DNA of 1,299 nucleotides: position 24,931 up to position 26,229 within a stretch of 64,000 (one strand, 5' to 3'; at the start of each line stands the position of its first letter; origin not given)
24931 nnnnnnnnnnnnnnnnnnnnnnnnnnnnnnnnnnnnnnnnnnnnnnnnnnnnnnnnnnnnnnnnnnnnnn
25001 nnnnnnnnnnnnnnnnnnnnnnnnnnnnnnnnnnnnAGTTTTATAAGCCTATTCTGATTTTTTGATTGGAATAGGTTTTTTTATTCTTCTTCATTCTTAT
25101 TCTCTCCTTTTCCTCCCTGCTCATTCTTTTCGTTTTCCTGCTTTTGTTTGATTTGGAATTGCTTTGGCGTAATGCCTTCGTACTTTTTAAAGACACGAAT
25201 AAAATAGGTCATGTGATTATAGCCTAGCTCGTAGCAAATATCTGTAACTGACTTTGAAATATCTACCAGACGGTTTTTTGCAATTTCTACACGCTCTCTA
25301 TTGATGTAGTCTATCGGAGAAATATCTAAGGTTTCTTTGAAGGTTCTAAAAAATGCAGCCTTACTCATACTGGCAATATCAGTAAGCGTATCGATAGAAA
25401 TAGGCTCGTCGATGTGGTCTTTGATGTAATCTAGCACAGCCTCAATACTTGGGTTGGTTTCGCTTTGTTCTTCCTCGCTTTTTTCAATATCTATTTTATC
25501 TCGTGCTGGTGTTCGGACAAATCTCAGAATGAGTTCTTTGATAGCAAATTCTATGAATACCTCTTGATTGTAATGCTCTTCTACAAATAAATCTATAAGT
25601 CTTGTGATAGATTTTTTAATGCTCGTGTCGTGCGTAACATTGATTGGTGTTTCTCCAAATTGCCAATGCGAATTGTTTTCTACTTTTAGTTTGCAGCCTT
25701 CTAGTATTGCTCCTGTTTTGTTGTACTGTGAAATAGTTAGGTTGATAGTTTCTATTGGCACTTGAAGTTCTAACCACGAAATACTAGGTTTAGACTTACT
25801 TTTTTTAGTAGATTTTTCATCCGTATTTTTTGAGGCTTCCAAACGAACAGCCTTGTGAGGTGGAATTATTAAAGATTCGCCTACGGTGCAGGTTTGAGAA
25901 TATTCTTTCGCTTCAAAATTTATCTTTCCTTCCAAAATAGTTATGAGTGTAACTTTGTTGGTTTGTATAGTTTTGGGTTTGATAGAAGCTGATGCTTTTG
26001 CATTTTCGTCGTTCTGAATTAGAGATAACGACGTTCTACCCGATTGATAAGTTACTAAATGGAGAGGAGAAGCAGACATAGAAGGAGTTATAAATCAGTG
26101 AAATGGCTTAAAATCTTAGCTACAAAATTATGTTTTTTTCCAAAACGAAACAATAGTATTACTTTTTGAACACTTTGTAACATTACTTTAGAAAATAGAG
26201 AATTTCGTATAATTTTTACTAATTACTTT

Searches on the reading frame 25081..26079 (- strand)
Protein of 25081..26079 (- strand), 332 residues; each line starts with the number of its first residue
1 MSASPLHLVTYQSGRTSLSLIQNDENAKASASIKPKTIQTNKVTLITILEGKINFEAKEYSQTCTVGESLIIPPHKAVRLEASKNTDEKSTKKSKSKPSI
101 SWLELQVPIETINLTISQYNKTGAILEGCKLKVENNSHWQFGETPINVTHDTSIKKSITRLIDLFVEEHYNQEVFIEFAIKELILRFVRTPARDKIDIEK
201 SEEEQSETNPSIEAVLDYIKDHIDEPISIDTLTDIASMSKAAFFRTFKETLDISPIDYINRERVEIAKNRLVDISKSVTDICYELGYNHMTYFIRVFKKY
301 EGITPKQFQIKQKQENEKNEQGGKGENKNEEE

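Call 11: search_protein_families(library=pfam, proteins=[window:25081-26079:-])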
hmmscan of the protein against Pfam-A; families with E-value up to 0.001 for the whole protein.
window:25081-26079:- (332 aa): 2 families
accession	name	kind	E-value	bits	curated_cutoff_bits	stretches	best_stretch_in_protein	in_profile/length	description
PF12833.13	HTH_18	-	5.6e-20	71.9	33.6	1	233-309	2-78/80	Helix-turn-helix domain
PF00165.29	HTH_AraC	-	1.3e-16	60.7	26.6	1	276-308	9-40/42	Bacterial regulatory helix-turn-helix proteins, AraC family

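Call 21: find_related_loci(query=window:25081-26079:-, collection=metagenome_contigs, flank=3000)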
Query window:25081-26079:- (332 aa) in metagenome_contigs; peptide patterns used: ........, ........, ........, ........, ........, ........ (x = any residue, [..] = any of these).
170 stretches matched a pattern; 4 encode a relative of the query (tblastn E <= 1e-3); 4 distinct loci.
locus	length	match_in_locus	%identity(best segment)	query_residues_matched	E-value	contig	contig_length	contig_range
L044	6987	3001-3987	77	1-332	2e-160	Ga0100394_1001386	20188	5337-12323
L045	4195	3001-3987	77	1-332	3e-162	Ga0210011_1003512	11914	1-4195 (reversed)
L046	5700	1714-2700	77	1-332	1e-160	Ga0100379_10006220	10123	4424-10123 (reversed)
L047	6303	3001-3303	36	209-309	2e-15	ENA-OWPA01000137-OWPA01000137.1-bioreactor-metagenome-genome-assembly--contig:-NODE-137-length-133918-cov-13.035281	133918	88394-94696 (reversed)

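Call 27: find_homologous_proteins(query=window:25081-26079:-, max_evalue=1e-20)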
Query window:25081-26079:- (332 aa): 34 proteins with E <= 1e-20 among 1614 candidates.
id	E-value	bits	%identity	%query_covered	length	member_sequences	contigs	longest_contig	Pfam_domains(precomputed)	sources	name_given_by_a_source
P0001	1.8e-211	719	100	100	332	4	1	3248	PF12833.14,PF00165.30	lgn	-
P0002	1.3e-170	585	81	100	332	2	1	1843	PF12833.14,PF00165.30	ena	-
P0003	4.0e-158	544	74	99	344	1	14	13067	PF12833.14,PF00165.30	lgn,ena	-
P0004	5.2e-157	540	77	100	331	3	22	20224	PF12833.14,PF00165.30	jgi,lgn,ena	-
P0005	1.9e-155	535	76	99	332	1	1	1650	PF12833.14,PF00165.30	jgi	jgi:AraC-like DNA-binding protein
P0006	1.9e-155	535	74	100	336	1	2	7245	PF12833.14,PF00165.30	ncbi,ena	-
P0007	2.0e-155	535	76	100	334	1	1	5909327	PF12833.14,PF00165.30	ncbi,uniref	ncbi:helix-turn-helix transcriptional regulator [Bernardetia sp. OM2101]|uniref:helix-turn-helix tra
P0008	2.7e-155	534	76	99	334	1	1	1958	PF12833.14,PF00165.30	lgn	-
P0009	1.5e-154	532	73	100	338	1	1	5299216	PF12833.14,PF00165.30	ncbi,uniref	ncbi:AraC family transcriptional regulator [Bernardetia sp. ABR2-2B]|uniref:helix-turn-helix domain-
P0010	1.7e-154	532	75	97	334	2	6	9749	PF12833.14,PF00165.30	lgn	-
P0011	2.9e-154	531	74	97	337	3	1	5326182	PF12833.14,PF00165.30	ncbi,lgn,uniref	ncbi:AraC family transcriptional regulator [Bernardetia sp. MNP-M8]|uniref:helix-turn-helix transcri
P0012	2.0e-152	525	73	99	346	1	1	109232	PF12833.14,PF00165.30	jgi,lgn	jgi:YesN/AraC family two-component response regulator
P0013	7.9e-152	523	74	100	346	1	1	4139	PF12833.14,PF00165.30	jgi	jgi:YesN/AraC family two-component response regulator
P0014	2.0e-151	522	75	96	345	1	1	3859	PF12833.14,PF00165.30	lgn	-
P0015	4.2e-149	514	75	93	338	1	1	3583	PF12833.14,PF00165.30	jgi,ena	-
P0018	2.9e-146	505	72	98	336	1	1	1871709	PF12833.14,PF00165.30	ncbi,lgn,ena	-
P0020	1.2e-141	489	69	96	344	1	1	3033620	PF12833.14,PF00165.30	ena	-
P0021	5.5e-137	474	72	93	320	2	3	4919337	PF12833.14,PF00165.30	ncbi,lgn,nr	ncbi:helix-turn-helix transcriptional regulator [Bernardetia litoralis]|nr:AraC family transcription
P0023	9.3e-72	260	45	93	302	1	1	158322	PF12833.14,PF00165.30,PF22200.3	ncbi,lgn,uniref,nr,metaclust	ncbi:helix-turn-helix domain-containing protein [Hugenholtzia roseola]|uniref:helix-turn-helix domai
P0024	1.4e-69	253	44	86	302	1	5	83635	PF12833.14,PF00165.30,PF22200.3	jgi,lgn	jgi:YesN/AraC family two-component response regulator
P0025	1.9e-61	226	44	84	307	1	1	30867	PF12833.14,PF00165.30,PF22200.3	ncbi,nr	ncbi:MAG: helix-turn-helix transcriptional regulator [Bernardetiaceae bacterium]|nr:helix-turn-helix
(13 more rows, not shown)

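Call 28: find_encoding_contigs(protein=P0007, flank=2500, max_places=1)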
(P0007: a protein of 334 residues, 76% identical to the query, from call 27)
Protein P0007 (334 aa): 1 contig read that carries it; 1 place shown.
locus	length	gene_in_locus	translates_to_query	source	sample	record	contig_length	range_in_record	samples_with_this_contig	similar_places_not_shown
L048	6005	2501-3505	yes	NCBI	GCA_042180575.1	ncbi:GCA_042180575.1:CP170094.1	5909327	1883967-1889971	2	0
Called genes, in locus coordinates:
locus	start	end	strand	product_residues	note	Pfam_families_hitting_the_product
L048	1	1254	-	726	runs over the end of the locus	PF00930:DPPIV_N, PF02129:Peptidase_S15, PF20434:BD-FAE (faint), PF01738:DLH (weak), PF00326:Peptidase_S9, PF12146:Hydrolase_4 (faint)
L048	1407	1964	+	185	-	-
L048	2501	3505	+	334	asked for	PF12833:HTH_18, PF00165:HTH_AraC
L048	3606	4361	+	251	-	PF03400:DDE_Tnp_IS1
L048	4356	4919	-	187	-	-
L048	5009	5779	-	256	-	PF13489:Methyltransf_23, PF13847:Methyltransf_31, PF08241:Methyltransf_11, PF08242:Methyltransf_12, PF13649:Methyltransf_25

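Call 29: find_encoding_contigs(protein=P0009, flank=2500, max_places=1)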
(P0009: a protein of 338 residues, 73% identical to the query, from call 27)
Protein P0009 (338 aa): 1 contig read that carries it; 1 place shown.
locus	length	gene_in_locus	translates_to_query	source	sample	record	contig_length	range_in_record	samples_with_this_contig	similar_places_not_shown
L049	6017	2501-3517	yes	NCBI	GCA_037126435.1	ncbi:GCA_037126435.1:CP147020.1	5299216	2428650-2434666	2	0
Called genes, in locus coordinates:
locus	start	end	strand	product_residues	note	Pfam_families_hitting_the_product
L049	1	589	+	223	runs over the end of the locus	PF01578:Cytochrom_C_asm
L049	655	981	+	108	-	PF20077:CcmD_alt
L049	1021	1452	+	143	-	PF03100:CcmE (weak)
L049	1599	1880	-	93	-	PF04248:NTP_transf_9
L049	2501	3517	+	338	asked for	PF12833:HTH_18, PF00165:HTH_AraC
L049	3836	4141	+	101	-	-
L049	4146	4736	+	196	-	-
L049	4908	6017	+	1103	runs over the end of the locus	PF07676:PD40, PF26549:Tricorn_N, PF26550:Tricorn_2nd, PF26549:Tricorn_N (weak), PF07676:PD40 (weak), PF14684:Tricorn_C1, PF13180:PDZ_2, PF03572:Peptidase_S41, +5 more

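Call 30: find_encoding_contigs(protein=P0011, flank=2500, max_places=1)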
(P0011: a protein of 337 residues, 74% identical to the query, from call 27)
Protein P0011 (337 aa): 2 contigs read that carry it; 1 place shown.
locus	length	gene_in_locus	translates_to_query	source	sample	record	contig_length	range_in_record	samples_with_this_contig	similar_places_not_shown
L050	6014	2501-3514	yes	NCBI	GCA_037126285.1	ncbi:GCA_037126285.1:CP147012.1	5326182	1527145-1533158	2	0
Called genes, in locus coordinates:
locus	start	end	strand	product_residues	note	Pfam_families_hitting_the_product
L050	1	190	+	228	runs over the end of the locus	-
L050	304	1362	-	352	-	PF08894:DUF1838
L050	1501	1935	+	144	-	PF05618:RimB-like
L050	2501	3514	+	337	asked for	PF12833:HTH_18, PF00165:HTH_AraC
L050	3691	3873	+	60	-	PF04024:PspC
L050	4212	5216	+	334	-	PF11751:PorP_SprF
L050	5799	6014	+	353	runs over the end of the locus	PF03781:FGE-sulfatase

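Call 31: find_encoding_contigs(protein=P0021, flank=2500, max_places=1)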
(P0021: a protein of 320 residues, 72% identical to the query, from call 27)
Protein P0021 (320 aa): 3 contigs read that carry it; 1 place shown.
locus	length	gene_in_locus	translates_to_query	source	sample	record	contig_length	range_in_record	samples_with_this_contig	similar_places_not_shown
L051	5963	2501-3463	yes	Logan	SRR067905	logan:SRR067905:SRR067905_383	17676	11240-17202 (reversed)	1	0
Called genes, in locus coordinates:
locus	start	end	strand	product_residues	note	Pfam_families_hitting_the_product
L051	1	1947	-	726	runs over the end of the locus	PF00930:DPPIV_N, PF02129:Peptidase_S15, PF20434:BD-FAE (faint), PF01738:DLH, PF00326:Peptidase_S9, PF12146:Hydrolase_4 (faint)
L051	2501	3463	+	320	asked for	PF12833:HTH_18, PF00165:HTH_AraC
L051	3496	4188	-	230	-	PF00702:Hydrolase, PF13419:HAD_2, PF13242:Hydrolase_like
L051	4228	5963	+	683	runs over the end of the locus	PF05960:DUF885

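Call 32: find_encoding_contigs(protein=P0018, flank=2500, max_places=1)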
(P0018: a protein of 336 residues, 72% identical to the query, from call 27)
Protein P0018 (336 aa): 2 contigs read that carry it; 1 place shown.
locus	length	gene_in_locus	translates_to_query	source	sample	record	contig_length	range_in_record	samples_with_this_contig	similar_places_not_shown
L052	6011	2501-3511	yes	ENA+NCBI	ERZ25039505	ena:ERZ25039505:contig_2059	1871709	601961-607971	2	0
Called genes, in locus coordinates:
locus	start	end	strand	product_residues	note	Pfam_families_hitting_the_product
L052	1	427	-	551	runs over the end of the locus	PF00930:DPPIV_N, PF26549:Tricorn_N (faint)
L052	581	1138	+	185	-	-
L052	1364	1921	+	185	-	-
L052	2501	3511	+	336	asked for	PF12833:HTH_18, PF00165:HTH_AraC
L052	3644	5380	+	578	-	PF07669:Eco57I, PF12950:TaqI_C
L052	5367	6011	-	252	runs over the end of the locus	PF22081:SwaI-like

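Call 33: find_encoding_contigs(protein=P0020, flank=2500, max_places=1)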
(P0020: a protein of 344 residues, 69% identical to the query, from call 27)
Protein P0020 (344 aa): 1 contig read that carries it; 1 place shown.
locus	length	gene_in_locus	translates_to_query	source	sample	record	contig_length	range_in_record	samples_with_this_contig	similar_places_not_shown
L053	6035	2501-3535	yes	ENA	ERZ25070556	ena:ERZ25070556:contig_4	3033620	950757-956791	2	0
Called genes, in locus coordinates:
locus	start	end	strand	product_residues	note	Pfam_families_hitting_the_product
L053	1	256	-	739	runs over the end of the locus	PF00930:DPPIV_N, PF02129:Peptidase_S15, PF20434:BD-FAE (faint), PF00561:Abhydrolase_1 (faint), PF01738:DLH (weak), PF00326:Peptidase_S9, PF12146:Hydrolase_4 (weak)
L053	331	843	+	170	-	-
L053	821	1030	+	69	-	-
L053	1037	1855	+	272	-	PF12799:LRR_4 (faint), PF00560:LRR_1 (faint), PF23598:LRR_14, PF13855:LRR_8, PF23598:LRR_14 (weak)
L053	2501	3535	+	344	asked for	PF12833:HTH_18, PF00165:HTH_AraC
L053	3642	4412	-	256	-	PF13489:Methyltransf_23, PF13847:Methyltransf_31, PF08241:Methyltransf_11, PF08242:Methyltransf_12, PF13649:Methyltransf_25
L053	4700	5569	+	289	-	PF14257:DUF4349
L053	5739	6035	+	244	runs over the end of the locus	PF00578:AhpC-TSA, PF08534:Redoxin, PF13098:Thioredoxin_2 (weak), PF13905:Thioredoxin_8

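Call 34: find_encoding_contigs(protein=P0012, flank=2500, max_places=1)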
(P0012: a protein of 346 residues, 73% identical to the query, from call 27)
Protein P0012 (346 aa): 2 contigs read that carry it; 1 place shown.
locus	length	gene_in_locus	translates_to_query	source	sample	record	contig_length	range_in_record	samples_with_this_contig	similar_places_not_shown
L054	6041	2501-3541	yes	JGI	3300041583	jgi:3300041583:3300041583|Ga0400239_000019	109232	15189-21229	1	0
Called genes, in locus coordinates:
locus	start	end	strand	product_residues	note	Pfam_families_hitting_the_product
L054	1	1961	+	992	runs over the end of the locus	PF20464:MmeI_N (weak), PF02384:N6_Mtase, PF20473:MmeI_Mtase, PF07669:Eco57I, PF12950:TaqI_C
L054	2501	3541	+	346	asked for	PF12833:HTH_18, PF00165:HTH_AraC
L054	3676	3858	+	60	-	PF04024:PspC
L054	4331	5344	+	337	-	PF11751:PorP_SprF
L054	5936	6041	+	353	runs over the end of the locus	PF03781:FGE-sulfatase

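Call 35: find_encoding_contigs(protein=P0023, flank=2500, max_places=1)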
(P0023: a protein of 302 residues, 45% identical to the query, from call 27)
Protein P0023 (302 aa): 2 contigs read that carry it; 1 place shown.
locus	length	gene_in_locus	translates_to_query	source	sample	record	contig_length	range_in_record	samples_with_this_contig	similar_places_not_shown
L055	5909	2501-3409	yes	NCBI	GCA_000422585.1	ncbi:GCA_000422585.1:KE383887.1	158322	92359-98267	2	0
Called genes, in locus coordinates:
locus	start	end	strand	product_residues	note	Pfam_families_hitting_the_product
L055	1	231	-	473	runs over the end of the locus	PF05958:tRNA_U5-meth_tr, PF05175:MTS (weak), PF13847:Methyltransf_31, PF09445:Methyltransf_15 (weak)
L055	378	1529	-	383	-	PF02771:Acyl-CoA_dh_N, PF02770:Acyl-CoA_dh_M, PF00441:Acyl-CoA_dh_1, PF08028:Acyl-CoA_dh_2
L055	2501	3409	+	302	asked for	PF22200:ExsA_N, PF00165:HTH_AraC, PF12833:HTH_18, PF00165:HTH_AraC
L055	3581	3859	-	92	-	-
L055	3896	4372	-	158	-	-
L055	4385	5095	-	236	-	-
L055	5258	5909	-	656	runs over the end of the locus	PF01590:GAF (weak), PF13185:GAF_2, PF00989:PAS, PF08448:PAS_4, PF13426:PAS_9, PF08447:PAS_3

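Call 40: find_encoding_contigs(protein=P0024, flank=2500, max_places=1)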
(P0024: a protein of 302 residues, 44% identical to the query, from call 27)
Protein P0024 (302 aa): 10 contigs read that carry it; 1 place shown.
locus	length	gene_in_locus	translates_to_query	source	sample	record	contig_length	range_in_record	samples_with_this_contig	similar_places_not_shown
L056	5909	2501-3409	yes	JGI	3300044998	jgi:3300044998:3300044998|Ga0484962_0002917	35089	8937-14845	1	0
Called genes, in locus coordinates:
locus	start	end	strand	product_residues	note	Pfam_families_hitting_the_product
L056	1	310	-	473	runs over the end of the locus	PF02475:TRM5-TYW2_MTfase (weak), PF05958:tRNA_U5-meth_tr, PF05175:MTS (faint), PF13847:Methyltransf_31, PF09445:Methyltransf_15 (weak), PF13649:Methyltransf_25 (faint)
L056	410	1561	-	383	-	PF02771:Acyl-CoA_dh_N, PF02770:Acyl-CoA_dh_M, PF00441:Acyl-CoA_dh_1, PF08028:Acyl-CoA_dh_2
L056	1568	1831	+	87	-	-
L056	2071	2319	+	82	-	-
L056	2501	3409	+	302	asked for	PF22200:ExsA_N, PF00165:HTH_AraC, PF12833:HTH_18, PF00165:HTH_AraC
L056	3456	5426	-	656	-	PF13185:GAF_2, PF00989:PAS, PF08448:PAS_4, PF13426:PAS_9, PF08447:PAS_3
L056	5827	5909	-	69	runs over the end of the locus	-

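Call 41: find_encoding_contigs(protein=P0025, flank=2500, max_places=1)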
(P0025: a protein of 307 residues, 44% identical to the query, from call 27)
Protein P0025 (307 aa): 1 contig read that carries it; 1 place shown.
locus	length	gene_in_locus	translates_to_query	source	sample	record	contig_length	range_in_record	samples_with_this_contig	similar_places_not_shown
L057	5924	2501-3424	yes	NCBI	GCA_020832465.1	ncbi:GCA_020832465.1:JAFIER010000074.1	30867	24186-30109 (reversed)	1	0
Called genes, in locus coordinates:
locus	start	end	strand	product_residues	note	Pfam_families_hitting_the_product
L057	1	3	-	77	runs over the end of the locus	PF01329:Pterin_4a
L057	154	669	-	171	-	-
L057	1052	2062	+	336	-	PF13280:WYL, PF25583:WCX (weak)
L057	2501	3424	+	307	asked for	PF22200:ExsA_N (faint), PF00165:HTH_AraC, PF12833:HTH_18, PF00165:HTH_AraC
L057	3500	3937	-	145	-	PF02502:LacAB_rpiB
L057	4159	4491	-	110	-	PF03626:COX4_pro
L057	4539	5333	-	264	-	PF00510:COX3 (weak)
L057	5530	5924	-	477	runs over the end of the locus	PF01565:FAD_binding_4, PF02913:FAD-oxidase_C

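Call 42: find_encoding_contigs(protein=P0003, flank=2500, max_places=1)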
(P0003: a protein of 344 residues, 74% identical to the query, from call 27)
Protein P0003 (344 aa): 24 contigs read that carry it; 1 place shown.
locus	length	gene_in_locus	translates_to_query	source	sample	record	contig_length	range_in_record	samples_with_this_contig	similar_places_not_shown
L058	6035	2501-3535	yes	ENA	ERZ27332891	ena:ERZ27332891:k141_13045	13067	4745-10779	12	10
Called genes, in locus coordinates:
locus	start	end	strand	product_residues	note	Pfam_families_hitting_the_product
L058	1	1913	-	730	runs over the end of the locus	PF00930:DPPIV_N, PF26549:Tricorn_N (faint), PF02129:Peptidase_S15, PF20434:BD-FAE (faint), PF01738:DLH (weak), PF00326:Peptidase_S9, PF12146:Hydrolase_4 (faint)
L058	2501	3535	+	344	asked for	PF12833:HTH_18, PF00165:HTH_AraC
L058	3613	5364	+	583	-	PF07669:Eco57I, PF12950:TaqI_C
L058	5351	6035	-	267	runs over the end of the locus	PF22081:SwaI-like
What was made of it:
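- In the window and in L049, L051, L055, L056 and L058 the next gene is co-directional, so some read-through into it is conceivable (calls 29, 31, 35, 40, 42).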

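Call 81: search_protein_families(library=pfam, proteins=[window:25081-26079:-], max_evalue=5)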
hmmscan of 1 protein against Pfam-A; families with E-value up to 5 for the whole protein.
window:25081-26079:- (332 aa): 3 families
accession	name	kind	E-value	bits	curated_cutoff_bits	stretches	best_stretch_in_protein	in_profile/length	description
PF12833.13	HTH_18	-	5.6e-20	71.9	33.6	1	233-309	2-78/80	Helix-turn-helix domain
PF00165.29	HTH_AraC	-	1.3e-16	60.7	26.6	2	276-308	9-40/42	Bacterial regulatory helix-turn-helix proteins, AraC family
PF22200.2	ExsA_N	-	0.017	16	27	1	138-193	75-130/136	ExsA N-terminal regulatory domain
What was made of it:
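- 25081..26079 (-): AraC-family transcriptional regulator gene (332 aa), the constant partner of the element. Pfam HTH_18 (5.6e-20) and HTH_AraC, with a weak ExsA_N match (calls 11, 81).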

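Call 82: search_protein_families(library=ncbifam, proteins=[window:25081-26079:-], max_evalue=0.01)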
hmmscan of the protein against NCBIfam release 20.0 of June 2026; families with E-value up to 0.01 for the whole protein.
window:25081-26079:- (332 aa): 33 families (the best 25 are shown)
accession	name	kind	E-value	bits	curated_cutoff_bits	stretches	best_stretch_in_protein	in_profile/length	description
NF047455.1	TF_Staph_AryK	equivalog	3.7e-23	81.7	850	1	148-327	99-274/759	transcriptional regulator AryK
TIGR04094.1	adjacent_YSIRK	equivalog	2.1e-20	73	200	1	204-309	279-383/383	YSIRK-targeted surface antigen transcriptional regulator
NF007860.0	PRK10572.1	equivalog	1e-17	63.9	208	1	199-317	172-290/292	arabinose operon transcriptional regulator AraC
NF047788.1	TransRegPocR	equivalog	2.1e-15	56.8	500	1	186-316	165-295/296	transcriptional regulator PocR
NF006902.0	PRK09393.1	equivalog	2.7e-15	56.4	425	1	187-314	195-324/327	transcriptional regulator FtrA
NF049932.1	TranspRegBtr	equivalog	1e-14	54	900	1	203-314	157-268/531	bacillibactin transport transcriptional regulator Btr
NF010028.0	PRK13503.1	equivalog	1.5e-14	54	288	1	151-313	117-274/278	HTH-type transcriptional activator RhaS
NF007693.0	PRK10371.1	equivalog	1e-12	47.9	253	1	206-316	194-304/309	transcriptional regulator MelR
NF007584.0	PRK10219.1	equivalog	7e-12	45.7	174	1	212-309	7-104/107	superoxide response transcriptional regulator SoxS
NF007243.0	PRK09685.1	equivalog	2e-11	43.9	199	1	198-310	186-300/303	transcriptional regulator FeaR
NF012144.2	ramA_TF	equivalog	9.4e-11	42.1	180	1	211-309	6-104/108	RamA family antibiotic efflux transcriptional regulator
NF033869.1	viru_reg_Rsp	equivalog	1.3e-10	40.5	400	1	207-317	144-254/701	AraC family transcriptional regulator Rsp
NF052371.1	TransRegGbdRPseu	equivalog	1.9e-10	40.4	480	1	206-321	221-336/365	choline metabolism transcriptional regulator GbdR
NF041686.2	ant_diox_reg_AndR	equivalog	8.6e-10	38.7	350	1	174-307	181-316/321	anthranilate 1,2-dioxygenase regulatory protein AndR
NF007633.0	PRK10296.1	equivalog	9.1e-10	38.5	264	1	229-313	192-276/280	transcriptional regulator ChbR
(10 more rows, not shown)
